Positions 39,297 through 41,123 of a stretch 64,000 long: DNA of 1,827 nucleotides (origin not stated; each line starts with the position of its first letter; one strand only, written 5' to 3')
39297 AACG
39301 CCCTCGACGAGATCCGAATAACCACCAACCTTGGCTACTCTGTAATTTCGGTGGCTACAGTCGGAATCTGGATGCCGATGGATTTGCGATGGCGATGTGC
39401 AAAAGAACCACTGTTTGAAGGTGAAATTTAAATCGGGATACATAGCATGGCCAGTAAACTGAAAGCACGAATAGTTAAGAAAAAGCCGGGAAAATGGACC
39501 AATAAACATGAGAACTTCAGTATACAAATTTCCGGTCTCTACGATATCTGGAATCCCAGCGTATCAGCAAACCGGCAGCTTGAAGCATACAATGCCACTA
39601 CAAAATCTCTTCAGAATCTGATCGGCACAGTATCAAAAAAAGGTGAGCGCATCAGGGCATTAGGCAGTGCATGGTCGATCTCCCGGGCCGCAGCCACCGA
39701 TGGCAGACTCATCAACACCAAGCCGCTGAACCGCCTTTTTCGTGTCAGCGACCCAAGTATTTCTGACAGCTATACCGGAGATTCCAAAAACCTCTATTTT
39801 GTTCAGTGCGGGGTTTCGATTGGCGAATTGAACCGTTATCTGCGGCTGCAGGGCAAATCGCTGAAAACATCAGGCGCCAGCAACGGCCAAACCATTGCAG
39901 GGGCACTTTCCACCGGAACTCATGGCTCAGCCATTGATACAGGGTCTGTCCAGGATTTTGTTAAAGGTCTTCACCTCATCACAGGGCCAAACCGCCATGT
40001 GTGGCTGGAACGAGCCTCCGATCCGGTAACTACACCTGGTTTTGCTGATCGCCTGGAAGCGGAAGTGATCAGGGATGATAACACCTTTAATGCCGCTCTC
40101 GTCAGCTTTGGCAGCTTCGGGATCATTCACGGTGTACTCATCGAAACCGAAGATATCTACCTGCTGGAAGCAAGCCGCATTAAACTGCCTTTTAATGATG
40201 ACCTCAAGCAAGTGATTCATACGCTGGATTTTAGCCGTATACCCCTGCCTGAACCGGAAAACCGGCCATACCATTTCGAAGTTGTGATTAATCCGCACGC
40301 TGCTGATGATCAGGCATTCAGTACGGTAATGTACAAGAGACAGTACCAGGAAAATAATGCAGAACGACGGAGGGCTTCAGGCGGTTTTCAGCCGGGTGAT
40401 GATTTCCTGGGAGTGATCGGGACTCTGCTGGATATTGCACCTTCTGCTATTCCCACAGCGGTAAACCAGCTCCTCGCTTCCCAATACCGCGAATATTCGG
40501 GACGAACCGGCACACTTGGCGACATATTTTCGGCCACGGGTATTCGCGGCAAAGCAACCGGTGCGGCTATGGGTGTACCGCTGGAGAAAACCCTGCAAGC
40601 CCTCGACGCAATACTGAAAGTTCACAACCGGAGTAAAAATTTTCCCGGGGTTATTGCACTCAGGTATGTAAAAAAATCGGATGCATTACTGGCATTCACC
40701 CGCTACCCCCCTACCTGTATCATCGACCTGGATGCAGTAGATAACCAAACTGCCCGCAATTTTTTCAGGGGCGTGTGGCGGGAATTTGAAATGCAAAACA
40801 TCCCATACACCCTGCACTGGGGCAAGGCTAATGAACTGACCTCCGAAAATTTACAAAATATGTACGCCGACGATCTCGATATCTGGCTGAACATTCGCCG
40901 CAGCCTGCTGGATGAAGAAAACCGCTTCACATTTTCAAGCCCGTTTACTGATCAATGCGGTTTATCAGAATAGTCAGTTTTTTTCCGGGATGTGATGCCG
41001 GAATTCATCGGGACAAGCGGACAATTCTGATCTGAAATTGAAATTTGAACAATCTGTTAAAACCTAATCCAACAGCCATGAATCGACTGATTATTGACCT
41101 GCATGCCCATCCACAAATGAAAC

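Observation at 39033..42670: Candidate undescribed system: Bor-like lipoprotein, non-covalent ALO-like FAD oxidoreductase and M19-like amidohydrolase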

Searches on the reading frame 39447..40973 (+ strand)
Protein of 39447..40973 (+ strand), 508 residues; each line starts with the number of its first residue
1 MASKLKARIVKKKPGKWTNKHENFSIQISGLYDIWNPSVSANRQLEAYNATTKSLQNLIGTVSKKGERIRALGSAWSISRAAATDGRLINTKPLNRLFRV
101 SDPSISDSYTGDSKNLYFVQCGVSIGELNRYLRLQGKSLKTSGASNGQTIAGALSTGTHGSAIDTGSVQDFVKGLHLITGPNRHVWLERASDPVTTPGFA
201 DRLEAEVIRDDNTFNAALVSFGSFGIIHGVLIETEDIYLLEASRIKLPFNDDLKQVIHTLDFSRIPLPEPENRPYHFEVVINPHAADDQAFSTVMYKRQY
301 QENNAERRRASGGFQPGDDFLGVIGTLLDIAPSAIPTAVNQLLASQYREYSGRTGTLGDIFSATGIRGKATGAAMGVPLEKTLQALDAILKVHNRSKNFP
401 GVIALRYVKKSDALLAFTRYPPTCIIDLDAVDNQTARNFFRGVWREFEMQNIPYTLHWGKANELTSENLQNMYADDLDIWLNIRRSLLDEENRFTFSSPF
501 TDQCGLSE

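Call 3: search_protein_families(library=pfam, proteins=[window:39447-40973:+], max_evalue=0.01)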
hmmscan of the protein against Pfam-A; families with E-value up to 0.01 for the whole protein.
window:39447-40973:+ (508 aa): 2 families
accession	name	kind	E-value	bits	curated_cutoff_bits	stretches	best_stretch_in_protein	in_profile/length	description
PF01565.28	FAD_binding_4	-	1.7e-13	50.9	26.4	1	50-181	8-132/139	FAD binding domain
PF04030.19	ALO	-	2.4e-09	37.7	23.1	1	304-495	61-251/258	D-arabinono-1,4-lactone oxidase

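Call 4: search_protein_families(library=ncbifam, proteins=[window:39447-40973:+], max_evalue=0.01)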
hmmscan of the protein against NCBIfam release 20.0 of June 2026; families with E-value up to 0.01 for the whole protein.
window:39447-40973:+ (508 aa): 3 families
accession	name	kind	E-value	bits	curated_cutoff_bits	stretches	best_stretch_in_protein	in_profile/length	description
TIGR01679.1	bact_FAD_ox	subfamily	1.1e-26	93.7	292.25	1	46-494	15-409/419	FAD-linked oxidoreductase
TIGR01678.1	FAD_lactone_ox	subfamily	5.6e-19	68.4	396.8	1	38-255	10-199/438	sugar 1,4-lactone oxidase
TIGR01677.1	pln_FAD_oxido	subfamily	2.6e-14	52.6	383.1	1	27-238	18-215/560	FAD-dependent oxidoreductase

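Call 16: find_homologous_proteins(query=window:39447-40973:+)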
Query window:39447-40973:+ (508 aa): 2626 proteins with E <= 0.001 among 8000 candidates; the best 120 are listed.
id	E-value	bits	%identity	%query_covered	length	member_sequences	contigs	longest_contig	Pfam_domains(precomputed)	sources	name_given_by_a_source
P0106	0.0e+0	1123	97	100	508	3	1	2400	PF04030.20,PF01565.29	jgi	-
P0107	8.6e-279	943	81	100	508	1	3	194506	PF04030.20,PF01565.29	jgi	jgi:hypothetical protein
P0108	2.6e-273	925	80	100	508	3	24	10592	PF04030.20,PF01565.29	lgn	-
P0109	4.5e-271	918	79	100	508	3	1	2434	PF04030.20,PF01565.29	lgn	-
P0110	1.3e-264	896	77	100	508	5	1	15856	PF04030.20,PF01565.29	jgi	-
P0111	1.1e-259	880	75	100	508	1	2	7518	PF04030.20,PF01565.29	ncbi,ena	-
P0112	2.4e-238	810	70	99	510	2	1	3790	PF04030.20,PF01565.29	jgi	-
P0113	3.5e-236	803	68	99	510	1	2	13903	PF04030.20,PF01565.29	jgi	jgi:FAD/FMN-containing dehydrogenase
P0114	4.6e-236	802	69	100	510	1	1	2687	PF01565.29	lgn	-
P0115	8.7e-236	801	69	99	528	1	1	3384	PF04030.20,PF01565.29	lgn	-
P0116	2.5e-233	793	69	99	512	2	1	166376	PF04030.20,PF01565.29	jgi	jgi:FAD/FMN-containing dehydrogenase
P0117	1.9e-227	774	68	99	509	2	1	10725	PF04030.20,PF01565.29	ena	-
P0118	1.1e-224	765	67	100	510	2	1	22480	PF04030.20,PF01565.29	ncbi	-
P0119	1.1e-222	758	66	99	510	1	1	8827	PF04030.20,PF01565.29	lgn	-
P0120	1.2e-181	623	54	100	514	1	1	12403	PF01565.29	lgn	-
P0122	2.7e-177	608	52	99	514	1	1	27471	PF04030.20,PF01565.29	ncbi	-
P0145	3.3e-158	545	49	99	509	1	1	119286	PF01565.29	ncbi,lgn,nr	ncbi:MAG: FAD-binding protein [Myxococcaceae bacterium]|nr:FAD-binding protein [Myxococcaceae bacter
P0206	1.3e-145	504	46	97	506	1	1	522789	PF01565.29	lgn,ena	-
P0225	4.5e-144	499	47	99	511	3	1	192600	PF01565.29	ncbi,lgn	ncbi:MAG: FAD-binding protein [Saprospiraceae bacterium]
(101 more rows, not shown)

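Call 17: find_encoding_contigs(protein=P0107, flank=6000, max_places=2)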
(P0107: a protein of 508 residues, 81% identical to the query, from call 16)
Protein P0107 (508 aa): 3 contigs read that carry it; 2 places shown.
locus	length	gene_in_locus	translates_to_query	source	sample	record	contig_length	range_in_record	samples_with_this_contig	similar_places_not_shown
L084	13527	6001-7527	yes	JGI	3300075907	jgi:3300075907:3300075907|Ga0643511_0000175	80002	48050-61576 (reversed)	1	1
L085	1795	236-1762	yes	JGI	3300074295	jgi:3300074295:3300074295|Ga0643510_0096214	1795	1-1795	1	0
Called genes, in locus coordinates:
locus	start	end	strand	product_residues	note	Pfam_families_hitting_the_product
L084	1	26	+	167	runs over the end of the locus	PF06172:Cupin_5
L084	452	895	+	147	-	-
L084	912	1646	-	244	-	PF02602:HEM4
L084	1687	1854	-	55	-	-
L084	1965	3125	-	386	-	PF01103:Omp85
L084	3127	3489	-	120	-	PF02627:CMD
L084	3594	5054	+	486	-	PF13472:Lipase_GDSL_2 (faint)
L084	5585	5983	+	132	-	-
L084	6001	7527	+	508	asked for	PF01565:FAD_binding_4, PF04030:ALO (weak)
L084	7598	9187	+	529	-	PF01244:Peptidase_M19 (weak)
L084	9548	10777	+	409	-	PF01261:AP_endonuc_2 (faint)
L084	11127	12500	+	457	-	PF01663:Phosphodiest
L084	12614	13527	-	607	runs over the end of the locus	PF00009:GTP_EFTU, PF22042:EF-G_D2, PF03144:GTP_EFTU_D2, PF00679:EFG_C, PF21018:BipA_C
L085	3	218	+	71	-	?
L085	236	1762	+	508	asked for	PF01565:FAD_binding_4, PF04030:ALO (weak)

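Call 18: find_encoding_contigs(protein=P0116, flank=6000, max_places=2)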
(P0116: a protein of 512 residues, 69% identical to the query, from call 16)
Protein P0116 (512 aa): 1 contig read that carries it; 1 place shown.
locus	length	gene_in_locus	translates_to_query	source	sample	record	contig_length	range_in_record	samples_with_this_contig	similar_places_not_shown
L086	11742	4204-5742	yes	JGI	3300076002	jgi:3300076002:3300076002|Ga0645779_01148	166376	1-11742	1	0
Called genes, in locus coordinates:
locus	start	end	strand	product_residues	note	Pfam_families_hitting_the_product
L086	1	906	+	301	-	?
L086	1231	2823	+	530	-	PF01244:Peptidase_M19 (weak)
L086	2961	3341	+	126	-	-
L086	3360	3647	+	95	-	-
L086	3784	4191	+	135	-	-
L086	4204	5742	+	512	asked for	PF01565:FAD_binding_4, PF04030:ALO (weak)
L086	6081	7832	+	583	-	PF00501:AMP-binding, PF13193:AMP-binding_C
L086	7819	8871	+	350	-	PF00676:E1_dh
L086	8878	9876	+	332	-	PF02779:Transket_pyr, PF02780:Transketolase_C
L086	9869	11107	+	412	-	PF00364:Biotin_lipoyl, PF25997:BSH_YhbJ (weak), PF02817:E3_binding, PF00198:2-oxoacid_dh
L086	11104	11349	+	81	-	PF00550:PP-binding (weak)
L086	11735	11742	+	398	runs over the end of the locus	-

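Call 19: find_encoding_contigs(protein=P0118, flank=6000, max_places=2)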
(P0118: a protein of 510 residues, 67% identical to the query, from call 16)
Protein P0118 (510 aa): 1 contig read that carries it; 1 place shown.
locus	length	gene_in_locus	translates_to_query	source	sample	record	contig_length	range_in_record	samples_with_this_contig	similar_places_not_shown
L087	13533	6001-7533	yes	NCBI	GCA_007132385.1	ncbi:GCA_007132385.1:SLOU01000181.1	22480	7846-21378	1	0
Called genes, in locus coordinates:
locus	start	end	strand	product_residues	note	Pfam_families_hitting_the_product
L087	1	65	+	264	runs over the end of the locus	PF01471:PG_binding_1 (faint)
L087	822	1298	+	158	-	-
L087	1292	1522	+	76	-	-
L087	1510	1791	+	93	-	-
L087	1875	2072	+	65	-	-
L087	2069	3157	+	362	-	PF00561:Abhydrolase_1, PF12697:Abhydrolase_6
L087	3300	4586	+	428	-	PF01979:Amidohydro_1, PF07969:Amidohydro_3 (weak)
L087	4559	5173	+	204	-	PF13474:SnoaL_3 (weak), PF14534:DUF4440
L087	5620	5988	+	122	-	PF06291:Lambda_Bor (weak)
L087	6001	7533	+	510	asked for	PF01565:FAD_binding_4, PF04030:ALO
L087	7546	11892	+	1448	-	PF00515:TPR_1 (faint), PF07719:TPR_2 (faint), PF13424:TPR_12 (faint), PF13414:TPR_11 (faint)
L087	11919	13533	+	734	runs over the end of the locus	PF01734:Patatin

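Call 20: find_encoding_contigs(protein=P0122, flank=6000, max_places=1)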
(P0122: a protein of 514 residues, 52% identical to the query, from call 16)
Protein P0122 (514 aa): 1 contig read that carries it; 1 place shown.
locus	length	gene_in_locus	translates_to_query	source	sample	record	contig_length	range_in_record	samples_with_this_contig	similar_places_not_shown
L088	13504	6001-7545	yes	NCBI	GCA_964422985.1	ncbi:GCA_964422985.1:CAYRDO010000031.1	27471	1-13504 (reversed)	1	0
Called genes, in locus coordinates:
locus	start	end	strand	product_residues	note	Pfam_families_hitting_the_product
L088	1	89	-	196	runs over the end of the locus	PF07638:Sigma70_ECF (weak), PF04542:Sigma70_r2, PF08281:Sigma70_r4_2, PF00196:GerE (weak), PF04545:Sigma70_r4 (weak)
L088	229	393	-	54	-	-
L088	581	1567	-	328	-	PF07549:Sec_GG (weak), PF02355:SecD_SecF_C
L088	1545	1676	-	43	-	-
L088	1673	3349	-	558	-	PF00209:SNF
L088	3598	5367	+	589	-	PF03600:CitMHS, PF02080:TrkA_C, PF00939:Na_sulph_symp (weak), PF03600:CitMHS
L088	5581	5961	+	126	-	PF06291:Lambda_Bor (weak)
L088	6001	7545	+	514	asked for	PF01565:FAD_binding_4, PF04030:ALO (weak)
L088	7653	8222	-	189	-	PF07452:CHRD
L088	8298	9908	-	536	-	PF02225:PA, PF04389:Peptidase_M28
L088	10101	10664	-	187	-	-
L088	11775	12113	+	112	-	-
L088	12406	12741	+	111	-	PF14534:DUF4440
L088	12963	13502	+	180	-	?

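Call 21: find_encoding_contigs(protein=P0145, flank=6000, max_places=1)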
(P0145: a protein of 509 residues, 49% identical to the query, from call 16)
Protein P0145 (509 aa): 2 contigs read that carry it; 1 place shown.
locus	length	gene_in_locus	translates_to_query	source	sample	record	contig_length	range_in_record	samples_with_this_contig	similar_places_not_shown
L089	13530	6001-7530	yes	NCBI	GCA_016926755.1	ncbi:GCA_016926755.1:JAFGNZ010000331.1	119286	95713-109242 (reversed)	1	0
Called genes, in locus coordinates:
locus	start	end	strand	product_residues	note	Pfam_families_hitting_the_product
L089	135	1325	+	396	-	-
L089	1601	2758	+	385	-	PF09949:APP1_cat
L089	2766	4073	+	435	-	PF03372:Exo_endo_phos, PF26780:DUF8252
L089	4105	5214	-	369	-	-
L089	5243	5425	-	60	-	-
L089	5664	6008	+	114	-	PF06291:Lambda_Bor (weak)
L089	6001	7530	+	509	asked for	PF01565:FAD_binding_4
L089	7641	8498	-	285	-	PF00106:adh_short, PF08659:KR, PF13561:adh_short_C2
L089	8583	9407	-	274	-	PF04909:Amidohydro_2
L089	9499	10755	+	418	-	PF00067:p450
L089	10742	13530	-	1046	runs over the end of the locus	PF07494:Reg_prop (faint), PF07495:Y_Y_Y, PF00512:HisKA (weak), PF02518:HATPase_c, PF14501:HATPase_c_5 (faint)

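Call 22: find_encoding_contigs(protein=P0225, flank=6000, max_places=1)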
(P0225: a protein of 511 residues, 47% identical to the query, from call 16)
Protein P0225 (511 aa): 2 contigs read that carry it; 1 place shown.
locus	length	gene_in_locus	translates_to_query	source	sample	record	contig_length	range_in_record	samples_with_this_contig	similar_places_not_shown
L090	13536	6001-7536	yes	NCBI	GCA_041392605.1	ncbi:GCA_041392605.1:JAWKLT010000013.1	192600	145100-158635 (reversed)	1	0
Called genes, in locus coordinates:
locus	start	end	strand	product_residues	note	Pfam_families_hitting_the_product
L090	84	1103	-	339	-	PF01087:GalP_UDP_transf, PF02744:GalP_UDP_tr_C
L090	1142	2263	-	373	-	PF10509:GalKase_gal_bdg, PF00288:GHMP_kinases_N, PF08544:GHMP_kinases_C (weak)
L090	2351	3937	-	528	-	PF00474:SSF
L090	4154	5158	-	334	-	PF13310:Virulence_RhuM, PF02661:Fic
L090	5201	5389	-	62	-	-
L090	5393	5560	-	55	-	-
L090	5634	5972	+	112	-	PF06291:Lambda_Bor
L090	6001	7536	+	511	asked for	PF01565:FAD_binding_4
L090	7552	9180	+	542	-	PF00656:Peptidase_C14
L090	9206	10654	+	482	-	PF02369:Big_1 (faint), PF13620:CarboxypepD_reg (weak), PF13715:CarbopepD_reg_2 (faint), PF17210:SdrD_B (faint), PF25020:TTR_TEN1-4 (faint), PF11974:bMG3 (faint), PF13620:CarboxypepD_reg (weak)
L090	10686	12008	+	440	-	PF01833:TIG (weak), PF08450:SGL (faint), PF25021:TEN_NHL (faint), PF01436:NHL (faint)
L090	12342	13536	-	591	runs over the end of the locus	-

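Call 23: find_encoding_contigs(protein=P0206, flank=6000, max_places=1)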
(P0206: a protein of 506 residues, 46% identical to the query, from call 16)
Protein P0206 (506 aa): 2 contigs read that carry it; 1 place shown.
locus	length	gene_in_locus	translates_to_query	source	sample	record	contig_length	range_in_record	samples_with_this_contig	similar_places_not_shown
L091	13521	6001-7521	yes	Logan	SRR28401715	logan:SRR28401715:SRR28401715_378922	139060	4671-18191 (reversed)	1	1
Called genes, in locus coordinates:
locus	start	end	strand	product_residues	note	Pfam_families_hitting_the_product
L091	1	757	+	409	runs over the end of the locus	-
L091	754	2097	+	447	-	PF04909:Amidohydro_2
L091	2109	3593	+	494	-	PF01244:Peptidase_M19 (faint)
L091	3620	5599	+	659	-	PF00112:Peptidase_C1 (faint)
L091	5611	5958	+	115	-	-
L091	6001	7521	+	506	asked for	PF01565:FAD_binding_4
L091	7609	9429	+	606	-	-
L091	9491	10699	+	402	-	-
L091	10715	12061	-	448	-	PF00072:Response_reg, PF00158:Sigma54_activat, PF14532:Sigma54_activ_2, PF07724:AAA_2 (weak), PF25601:AAA_lid_14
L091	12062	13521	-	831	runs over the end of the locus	PF05227:CHASE3, PF00512:HisKA, PF02518:HATPase_c, PF00072:Response_reg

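Call 25: search_protein_families(library=padloc, proteins=[window:39447-40973:+], max_evalue=0.1)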
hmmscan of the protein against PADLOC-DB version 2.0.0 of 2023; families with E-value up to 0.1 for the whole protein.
window:39447-40973:+ (508 aa): 0 families

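Call 26: search_solved_structures(query=window:39447-40973:+, max_evalue=0.001, show_alignments=2)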
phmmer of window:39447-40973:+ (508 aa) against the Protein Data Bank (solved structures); distinct sequences matched with E-value up to 0.001: 3.
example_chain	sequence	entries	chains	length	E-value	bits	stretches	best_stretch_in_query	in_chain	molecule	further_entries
8ot8_A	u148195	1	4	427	1.8e-07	33.3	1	57-201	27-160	FAD-binding protein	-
2vfr_A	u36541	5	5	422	3.1e-06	29.2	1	66-191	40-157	XYLITOL OXIDASE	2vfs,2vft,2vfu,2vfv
8qnc_A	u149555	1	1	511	0.00081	21.3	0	51-193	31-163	L-galactono-1,4-lactone dehydrogenase: A113G variant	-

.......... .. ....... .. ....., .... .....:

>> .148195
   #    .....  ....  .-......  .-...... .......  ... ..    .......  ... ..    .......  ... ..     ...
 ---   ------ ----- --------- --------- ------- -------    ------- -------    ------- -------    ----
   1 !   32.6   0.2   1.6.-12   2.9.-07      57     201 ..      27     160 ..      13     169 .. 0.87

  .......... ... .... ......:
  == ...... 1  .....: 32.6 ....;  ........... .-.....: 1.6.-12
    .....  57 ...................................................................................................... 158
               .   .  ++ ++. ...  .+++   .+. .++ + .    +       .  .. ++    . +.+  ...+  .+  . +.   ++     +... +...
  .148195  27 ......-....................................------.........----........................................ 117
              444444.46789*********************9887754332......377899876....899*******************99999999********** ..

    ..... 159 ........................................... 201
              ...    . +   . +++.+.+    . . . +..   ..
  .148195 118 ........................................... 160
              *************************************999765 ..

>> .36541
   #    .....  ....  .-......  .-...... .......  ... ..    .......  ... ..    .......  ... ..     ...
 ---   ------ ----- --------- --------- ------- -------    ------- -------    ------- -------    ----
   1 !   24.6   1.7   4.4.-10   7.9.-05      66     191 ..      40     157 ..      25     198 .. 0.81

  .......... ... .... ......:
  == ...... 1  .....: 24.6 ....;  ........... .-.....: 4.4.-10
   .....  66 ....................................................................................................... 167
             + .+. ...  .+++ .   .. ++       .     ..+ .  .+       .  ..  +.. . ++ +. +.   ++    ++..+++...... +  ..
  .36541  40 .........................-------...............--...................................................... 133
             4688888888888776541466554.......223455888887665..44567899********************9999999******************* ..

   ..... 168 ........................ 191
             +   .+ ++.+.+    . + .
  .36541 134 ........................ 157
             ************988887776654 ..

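Call 29: find_related_loci(query=A2, collection=metagenome_contigs, flank=8000)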
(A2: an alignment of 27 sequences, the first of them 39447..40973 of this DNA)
Query A2 (508 aa) in metagenome_contigs; peptide patterns used: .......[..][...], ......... (x = any residue, [..] = any of these).
600 stretches matched a pattern (row limit reached: there are more); 565 encode a relative of the query (tblastn E <= 1e-3); the best 80 are kept; 80 distinct loci.
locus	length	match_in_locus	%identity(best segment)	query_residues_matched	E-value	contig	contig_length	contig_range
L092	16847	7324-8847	76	1-508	0e+0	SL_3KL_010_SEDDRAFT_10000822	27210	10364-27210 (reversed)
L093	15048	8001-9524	52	3-508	2e-180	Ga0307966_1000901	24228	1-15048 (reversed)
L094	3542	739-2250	53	3-507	0e+0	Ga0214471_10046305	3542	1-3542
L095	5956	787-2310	53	1-506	2e-169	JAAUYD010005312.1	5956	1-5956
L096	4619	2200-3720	49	1-507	2e-169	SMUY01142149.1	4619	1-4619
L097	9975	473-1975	51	7-507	4e-163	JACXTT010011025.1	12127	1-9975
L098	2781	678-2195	49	1-506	3e-169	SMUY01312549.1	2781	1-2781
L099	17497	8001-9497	48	5-506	6e-159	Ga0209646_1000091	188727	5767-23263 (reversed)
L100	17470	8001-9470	48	16-507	6e-157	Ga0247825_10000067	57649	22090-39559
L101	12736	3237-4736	46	8-508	3e-153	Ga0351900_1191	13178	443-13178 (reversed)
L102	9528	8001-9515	48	6-506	8e-153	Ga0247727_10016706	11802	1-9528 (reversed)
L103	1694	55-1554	46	8-508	2e-164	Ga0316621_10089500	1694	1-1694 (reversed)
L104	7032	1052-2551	44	8-508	4e-151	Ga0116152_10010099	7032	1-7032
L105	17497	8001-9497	46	5-506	3e-150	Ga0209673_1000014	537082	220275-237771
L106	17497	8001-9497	46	5-506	2e-150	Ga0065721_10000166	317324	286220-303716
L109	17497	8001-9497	47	8-506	1e-149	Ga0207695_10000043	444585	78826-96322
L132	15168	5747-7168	50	16-489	3e-144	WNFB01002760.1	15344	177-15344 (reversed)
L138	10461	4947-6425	44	16-508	1e-142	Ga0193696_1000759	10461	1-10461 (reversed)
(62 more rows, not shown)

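Call 35: search_protein_families(library=pfam, proteins=[L101:4785-6119:+, L109:6522-7556:+, L138:6537-7478:+, L138:3874-4428:+, L132:8492-9541:+, L091:7609-9429:+, L091:9491-10699:+, L091:3620-5599:+, L086:2961-3341:+, L086:3360-3647:+], max_evalue=0.01)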
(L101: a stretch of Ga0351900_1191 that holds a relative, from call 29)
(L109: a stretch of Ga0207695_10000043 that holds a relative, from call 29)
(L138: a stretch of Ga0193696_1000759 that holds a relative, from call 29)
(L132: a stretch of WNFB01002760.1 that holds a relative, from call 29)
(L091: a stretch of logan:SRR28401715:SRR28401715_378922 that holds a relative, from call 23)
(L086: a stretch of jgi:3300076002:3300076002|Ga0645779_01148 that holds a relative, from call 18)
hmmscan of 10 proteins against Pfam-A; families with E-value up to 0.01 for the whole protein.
L101:4785-6119:+ (444 aa): 0 families

L109:6522-7556:+ (344 aa): 0 families

L138:6537-7478:+ (313 aa): 1 family
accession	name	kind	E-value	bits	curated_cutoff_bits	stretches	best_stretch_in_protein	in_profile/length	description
PF06439.18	3keto-disac_hyd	-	3.8e-40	138.4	26.8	1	141-305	2-184/187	3-keto-disaccharide hydrolase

L138:3874-4428:+ (184 aa): 1 family
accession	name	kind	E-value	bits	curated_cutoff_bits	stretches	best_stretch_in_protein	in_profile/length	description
PF07566.17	DUF1543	-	1.3e-16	60.6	22.9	1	16-66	1-52/52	Domain of Unknown Function (DUF1543)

L132:8492-9541:+ (349 aa): 0 families

L091:7609-9429:+ (606 aa): 0 families

L091:9491-10699:+ (402 aa): 0 families

L091:3620-5599:+ (659 aa): 1 family
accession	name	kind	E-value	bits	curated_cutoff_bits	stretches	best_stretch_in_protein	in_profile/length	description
PF00112.29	Peptidase_C1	-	1.5e-05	25.6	20.7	1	216-251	163-202/220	Papain family cysteine protease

L086:2961-3341:+ (126 aa): 0 families

L086:3360-3647:+ (95 aa): 0 families

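Call 50: predict_structure(alignment_id=A2)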
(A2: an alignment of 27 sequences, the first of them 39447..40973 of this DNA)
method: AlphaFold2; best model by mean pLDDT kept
length: 508 residues; sequences in the alignment: 27
mean_pLDDT: 88.3   pTM: 0.89
mean pLDDT of the five models: 88.3, 87.1, 86.4, 85.2, 82.8
residues with pLDDT >= 90: 328; 70-90: 134; 50-70: 39; < 50: 7
segments of 3 or more residues with pLDDT < 50: 309-312
pLDDT, mean of each block of 10 residues (from residue 1): 77 88 87 91 90 97 95 75 88 90 93 94 89 92 72 80 85 96 97 94 96 94 90 93 93 96 94 93 90 93 59 54 67 85 84 83 62 94 97 89 92 93 93 90 97 93 92 95 95 94 90
secondary structure, 60 per line:
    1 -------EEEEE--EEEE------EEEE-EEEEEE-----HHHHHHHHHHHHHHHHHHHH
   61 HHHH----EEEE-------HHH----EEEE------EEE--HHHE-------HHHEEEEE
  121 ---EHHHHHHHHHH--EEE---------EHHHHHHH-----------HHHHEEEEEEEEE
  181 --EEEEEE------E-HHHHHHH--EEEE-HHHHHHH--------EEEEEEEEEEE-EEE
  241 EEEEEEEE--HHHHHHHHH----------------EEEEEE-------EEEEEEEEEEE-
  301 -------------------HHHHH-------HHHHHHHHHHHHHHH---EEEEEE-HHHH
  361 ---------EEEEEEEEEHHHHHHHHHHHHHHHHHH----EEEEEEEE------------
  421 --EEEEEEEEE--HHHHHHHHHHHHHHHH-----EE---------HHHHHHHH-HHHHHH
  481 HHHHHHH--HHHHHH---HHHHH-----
elements in order: E8-12 E15-18 E25-28 E30-35 H41-64 E69-72 E87-90 E97-99 E116-120 H125-134 E137-139 H150-156 H168-171 E172-180 E183-188 H197-203 E206-209 H211-217 E226-236 E238-248 H251-259 E276-281 E289-299 H320-324 H332-346 E350-355 H357-360 E370-378 H379-396 E401-408 E423-431 H434-449 H466-473 H475-487 H490-495 H499-503

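Call 55: fold_search(model_id=the predicted structure, library=pdb)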
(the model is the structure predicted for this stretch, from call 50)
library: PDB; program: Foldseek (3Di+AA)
matches with E <= 10: 848; with E <= 0.001: 278
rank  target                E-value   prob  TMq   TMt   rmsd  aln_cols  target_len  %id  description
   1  8qnb                  8.4e-24  1.00  0.70  0.74   6.9       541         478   18  Crystal structure of ancestral L-galactono-1,4-lactone dehydrogenase: in complex with L-galactono-1,4-lactone (released 2024-05-01)
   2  8qnc                  1.3e-22  1.00  0.69  0.72   5.9       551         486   16  Crystal structure of ancestral L-galactono-1,4-lactone dehydrogenase: A113G variant (released 2024-05-01)
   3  8qmy_B                2.9e-22  1.00  0.69  0.74   7.0       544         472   17  Crystal structure of ancestral L-galactono-1,4-lactone dehydrogenase (released 2024-05-01)
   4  8qmy_A                3.1e-22  1.00  0.70  0.75   6.6       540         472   17  Crystal structure of ancestral L-galactono-1,4-lactone dehydrogenase (released 2024-05-01)
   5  8qmy_C                4.0e-22  1.00  0.69  0.74   6.7       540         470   16  Crystal structure of ancestral L-galactono-1,4-lactone dehydrogenase (released 2024-05-01)
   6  2vft                  5.3e-22  1.00  0.65  0.79   5.7       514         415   18  Alditol Oxidase from Streptomyces coelicolor A3(2): Complex with Sorbitol (released 2008-01-08)
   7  2vfu                  1.2e-21  1.00  0.65  0.79   5.7       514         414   19  Alditol Oxidase from Streptomyces coelicolor A3(2): Complex with Mannitol (released 2008-01-08)
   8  8qnr                  1.2e-21  1.00  0.70  0.75   6.3       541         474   18  Crystal structure of ancestral L-galactono-1,4-lactone dehydrogenase: G413N variant in complex with L-gulono-1,4-lactone (released 2024-05-01)
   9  2vfr                  1.4e-21  1.00  0.63  0.76   6.4       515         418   17  Alditol Oxidase from Streptomyces coelicolor A3(2): Native Enzyme (released 2008-01-08)
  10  2vfs                  6.6e-21  1.00  0.66  0.80   5.6       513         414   19  Alditol Oxidase from Streptomyces coelicolor A3(2): Complex with Xylitol (released 2008-01-08)
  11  8ot8_A                1.1e-20  1.00  0.66  0.80   5.4       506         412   18  Alditol oxidase from Actinomycetota bacterium in complex with D-xylulose (released 2024-02-28)
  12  8ot8_B                3.1e-20  1.00  0.67  0.82   5.8       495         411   18  Alditol oxidase from Actinomycetota bacterium in complex with D-xylulose (released 2024-02-28)
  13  8ot8_C                7.0e-20  1.00  0.65  0.81   5.9       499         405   19  Alditol oxidase from Actinomycetota bacterium in complex with D-xylulose (released 2024-02-28)
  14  4aut                  7.8e-20  1.00  0.67  0.80   8.1       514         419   16  Crystal structure of the tuberculosis drug target Decaprenyl- Phosphoryl-beta-D-Ribofuranose-2-oxidoreductase (DprE1) fr (released 2012-09-05)
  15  8ot8_D                8.7e-20  1.00  0.62  0.78   6.2       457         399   18  Alditol oxidase from Actinomycetota bacterium in complex with D-xylulose (released 2024-02-28)
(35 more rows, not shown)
